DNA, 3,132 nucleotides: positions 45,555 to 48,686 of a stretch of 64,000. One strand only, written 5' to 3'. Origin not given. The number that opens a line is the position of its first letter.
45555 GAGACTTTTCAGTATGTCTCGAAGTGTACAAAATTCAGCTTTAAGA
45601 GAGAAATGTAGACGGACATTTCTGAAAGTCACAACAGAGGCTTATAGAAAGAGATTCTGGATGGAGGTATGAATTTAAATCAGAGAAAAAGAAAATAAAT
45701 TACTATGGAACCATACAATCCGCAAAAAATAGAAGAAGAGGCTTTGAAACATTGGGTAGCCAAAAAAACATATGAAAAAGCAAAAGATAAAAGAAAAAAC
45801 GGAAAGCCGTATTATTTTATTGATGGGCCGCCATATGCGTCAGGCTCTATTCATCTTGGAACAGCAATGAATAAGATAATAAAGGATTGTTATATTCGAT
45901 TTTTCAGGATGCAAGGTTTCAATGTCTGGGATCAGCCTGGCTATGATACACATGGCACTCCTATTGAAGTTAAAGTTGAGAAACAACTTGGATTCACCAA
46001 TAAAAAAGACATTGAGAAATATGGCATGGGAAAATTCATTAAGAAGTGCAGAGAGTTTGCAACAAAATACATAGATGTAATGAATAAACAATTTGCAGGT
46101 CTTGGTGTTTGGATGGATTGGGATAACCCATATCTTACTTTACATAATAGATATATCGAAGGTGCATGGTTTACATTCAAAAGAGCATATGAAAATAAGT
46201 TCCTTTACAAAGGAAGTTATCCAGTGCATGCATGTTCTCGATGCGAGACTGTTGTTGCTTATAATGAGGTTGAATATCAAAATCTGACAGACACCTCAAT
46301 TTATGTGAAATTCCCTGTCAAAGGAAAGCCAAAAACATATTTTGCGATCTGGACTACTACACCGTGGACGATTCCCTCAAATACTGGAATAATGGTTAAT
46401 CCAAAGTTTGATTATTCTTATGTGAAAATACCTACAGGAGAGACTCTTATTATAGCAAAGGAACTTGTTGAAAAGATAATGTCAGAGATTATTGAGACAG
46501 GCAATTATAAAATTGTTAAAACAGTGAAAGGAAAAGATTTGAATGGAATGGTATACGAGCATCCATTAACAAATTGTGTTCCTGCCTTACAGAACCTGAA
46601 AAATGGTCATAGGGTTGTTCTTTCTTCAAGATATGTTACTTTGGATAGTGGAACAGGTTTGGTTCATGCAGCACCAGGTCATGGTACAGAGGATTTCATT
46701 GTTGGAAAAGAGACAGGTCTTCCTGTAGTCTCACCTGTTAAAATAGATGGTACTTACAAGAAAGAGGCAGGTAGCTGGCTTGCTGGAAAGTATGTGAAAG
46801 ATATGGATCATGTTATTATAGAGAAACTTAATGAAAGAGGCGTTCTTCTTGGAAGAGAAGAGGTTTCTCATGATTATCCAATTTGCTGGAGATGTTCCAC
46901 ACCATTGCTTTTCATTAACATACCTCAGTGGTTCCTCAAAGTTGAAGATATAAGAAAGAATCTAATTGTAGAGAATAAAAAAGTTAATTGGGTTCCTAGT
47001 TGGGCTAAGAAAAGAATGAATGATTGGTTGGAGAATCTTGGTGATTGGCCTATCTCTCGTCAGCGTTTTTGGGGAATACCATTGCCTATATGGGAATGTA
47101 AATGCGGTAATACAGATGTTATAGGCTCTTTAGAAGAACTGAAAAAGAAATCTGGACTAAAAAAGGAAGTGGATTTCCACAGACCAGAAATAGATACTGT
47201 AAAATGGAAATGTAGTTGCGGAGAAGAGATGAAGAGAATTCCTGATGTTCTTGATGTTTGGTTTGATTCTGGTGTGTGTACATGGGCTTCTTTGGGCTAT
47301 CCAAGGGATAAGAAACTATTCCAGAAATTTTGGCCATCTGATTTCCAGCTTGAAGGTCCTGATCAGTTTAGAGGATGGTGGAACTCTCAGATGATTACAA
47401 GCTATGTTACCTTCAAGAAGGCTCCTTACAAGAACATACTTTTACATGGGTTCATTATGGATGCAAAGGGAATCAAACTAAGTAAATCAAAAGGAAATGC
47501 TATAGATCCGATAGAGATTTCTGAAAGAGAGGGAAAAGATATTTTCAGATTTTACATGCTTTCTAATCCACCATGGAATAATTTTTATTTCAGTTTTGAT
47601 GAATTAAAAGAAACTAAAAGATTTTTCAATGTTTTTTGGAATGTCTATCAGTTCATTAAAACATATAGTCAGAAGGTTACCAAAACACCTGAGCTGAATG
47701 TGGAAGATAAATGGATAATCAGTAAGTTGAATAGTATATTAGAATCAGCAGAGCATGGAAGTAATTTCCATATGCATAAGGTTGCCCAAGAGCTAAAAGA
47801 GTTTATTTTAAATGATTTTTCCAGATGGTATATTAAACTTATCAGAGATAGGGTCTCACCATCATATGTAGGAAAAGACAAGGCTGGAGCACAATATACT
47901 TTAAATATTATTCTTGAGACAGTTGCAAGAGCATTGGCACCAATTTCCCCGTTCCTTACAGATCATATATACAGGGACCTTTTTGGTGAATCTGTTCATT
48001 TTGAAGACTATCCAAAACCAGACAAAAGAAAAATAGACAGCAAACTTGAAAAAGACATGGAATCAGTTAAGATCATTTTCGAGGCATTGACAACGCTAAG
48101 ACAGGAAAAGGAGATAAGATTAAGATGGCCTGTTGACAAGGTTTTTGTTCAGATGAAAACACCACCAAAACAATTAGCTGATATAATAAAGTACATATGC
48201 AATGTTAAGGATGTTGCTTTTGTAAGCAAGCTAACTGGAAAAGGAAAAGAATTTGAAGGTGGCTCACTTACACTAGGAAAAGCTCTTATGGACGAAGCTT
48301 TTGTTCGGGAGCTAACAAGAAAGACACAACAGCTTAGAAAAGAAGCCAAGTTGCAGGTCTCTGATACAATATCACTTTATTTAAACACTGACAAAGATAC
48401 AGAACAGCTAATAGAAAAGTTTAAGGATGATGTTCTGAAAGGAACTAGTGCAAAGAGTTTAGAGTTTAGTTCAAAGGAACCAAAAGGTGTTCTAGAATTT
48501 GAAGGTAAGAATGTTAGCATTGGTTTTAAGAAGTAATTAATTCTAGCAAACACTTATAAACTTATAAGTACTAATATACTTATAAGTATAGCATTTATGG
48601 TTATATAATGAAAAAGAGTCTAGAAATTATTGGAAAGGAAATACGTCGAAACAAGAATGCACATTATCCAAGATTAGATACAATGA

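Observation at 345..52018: Dispersed cassette-like system: nine GC-rich islands all end in hairpin + TTATA-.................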

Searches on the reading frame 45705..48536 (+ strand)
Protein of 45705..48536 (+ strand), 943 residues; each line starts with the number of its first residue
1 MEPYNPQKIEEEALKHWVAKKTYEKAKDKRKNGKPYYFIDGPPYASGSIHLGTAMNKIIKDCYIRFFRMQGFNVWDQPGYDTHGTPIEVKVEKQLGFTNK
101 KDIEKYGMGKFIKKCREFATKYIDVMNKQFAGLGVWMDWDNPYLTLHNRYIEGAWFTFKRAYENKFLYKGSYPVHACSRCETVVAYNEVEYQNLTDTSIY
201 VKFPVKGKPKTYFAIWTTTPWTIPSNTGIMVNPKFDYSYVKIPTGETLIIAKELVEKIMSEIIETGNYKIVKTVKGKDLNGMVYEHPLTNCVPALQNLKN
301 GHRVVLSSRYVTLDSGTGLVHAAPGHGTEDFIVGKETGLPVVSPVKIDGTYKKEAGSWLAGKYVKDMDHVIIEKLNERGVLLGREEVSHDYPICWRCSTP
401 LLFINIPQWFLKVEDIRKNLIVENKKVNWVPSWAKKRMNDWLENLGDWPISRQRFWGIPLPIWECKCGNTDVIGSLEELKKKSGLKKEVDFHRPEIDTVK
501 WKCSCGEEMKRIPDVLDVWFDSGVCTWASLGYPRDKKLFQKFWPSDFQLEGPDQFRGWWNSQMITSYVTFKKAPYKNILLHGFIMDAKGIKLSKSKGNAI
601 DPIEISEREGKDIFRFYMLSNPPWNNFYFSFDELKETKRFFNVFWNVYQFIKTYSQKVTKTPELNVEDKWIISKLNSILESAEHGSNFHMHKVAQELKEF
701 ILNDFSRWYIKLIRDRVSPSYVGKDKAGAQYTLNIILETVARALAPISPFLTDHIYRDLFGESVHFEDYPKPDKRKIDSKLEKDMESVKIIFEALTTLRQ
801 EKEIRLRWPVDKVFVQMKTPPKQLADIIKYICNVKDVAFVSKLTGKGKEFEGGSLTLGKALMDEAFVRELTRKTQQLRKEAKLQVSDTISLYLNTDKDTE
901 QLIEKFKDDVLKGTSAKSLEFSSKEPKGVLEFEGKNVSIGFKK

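Call 26: search_protein_families(library=ncbifam, max_evalue=0.00001, proteins=[window:45705-48536:+])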
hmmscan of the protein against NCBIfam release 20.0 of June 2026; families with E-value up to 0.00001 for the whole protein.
window:45705-48536:+ (943 aa): 16 families
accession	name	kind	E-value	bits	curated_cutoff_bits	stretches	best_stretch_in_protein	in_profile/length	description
TIGR00392.1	ileS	equivalog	1.3e-268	893.7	621.4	1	3-819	5-853/861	isoleucine--tRNA ligase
NF000258.1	MupB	exception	4e-169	564.6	1900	1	9-843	7-852/1033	mupirocin-resistant isoleucine--tRNA ligase MupB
NF000257.1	MupA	exception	4.2e-165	551.1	1900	1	10-836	9-837/1024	mupirocin-resistant isoleucine--tRNA ligase MupA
TIGR00422.1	valS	equivalog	4.9e-155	517.8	612.1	2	305-885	256-831/863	valine--tRNA ligase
NF009687.0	PRK13208.1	equivalog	2.5e-149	498.9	738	2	305-842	255-791/801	valine--tRNA ligase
NF004349.1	PRK05729.1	equivalog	6.4e-141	471.3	704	2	305-922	250-850/860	valine--tRNA ligase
NF040702.1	ileS_w_GNAT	exception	9.8e-140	467.2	1999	2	246-777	446-979/1100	isoleucine--tRNA ligase, N-acetyltransferase domain-containing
NF011492.0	PRK14900.1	equivalog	9.1e-96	321.8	1783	2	305-840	266-793/1044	valine--tRNA ligase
NF000540.1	alt_ValS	exception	3.7e-79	266.7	900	2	332-830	310-813/827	valine--tRNA ligase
NF008957.0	PRK12300.1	subfamily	8.2e-63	212.7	677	2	5-335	5-326/946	leucine--tRNA ligase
TIGR00395.1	leuS_arch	equivalog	4.4e-44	150.7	648.5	2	8-335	2-320/938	leucine--tRNA ligase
TIGR00396.1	leuS_bact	equivalog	3.1e-41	141.4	548.4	2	4-189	1-167/843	leucine--tRNA ligase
TIGR00398.1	metG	equivalog_domain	7.4e-28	97.6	336.35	2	515-769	247-510/530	methionine--tRNA ligase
NF008900.0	PRK12267.1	equivalog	1e-23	83.7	598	2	515-754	224-468/648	methionine--tRNA ligase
NF001100.0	PRK00133.1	equivalog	1.2e-21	77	587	2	43-106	14-76/676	methionine--tRNA ligase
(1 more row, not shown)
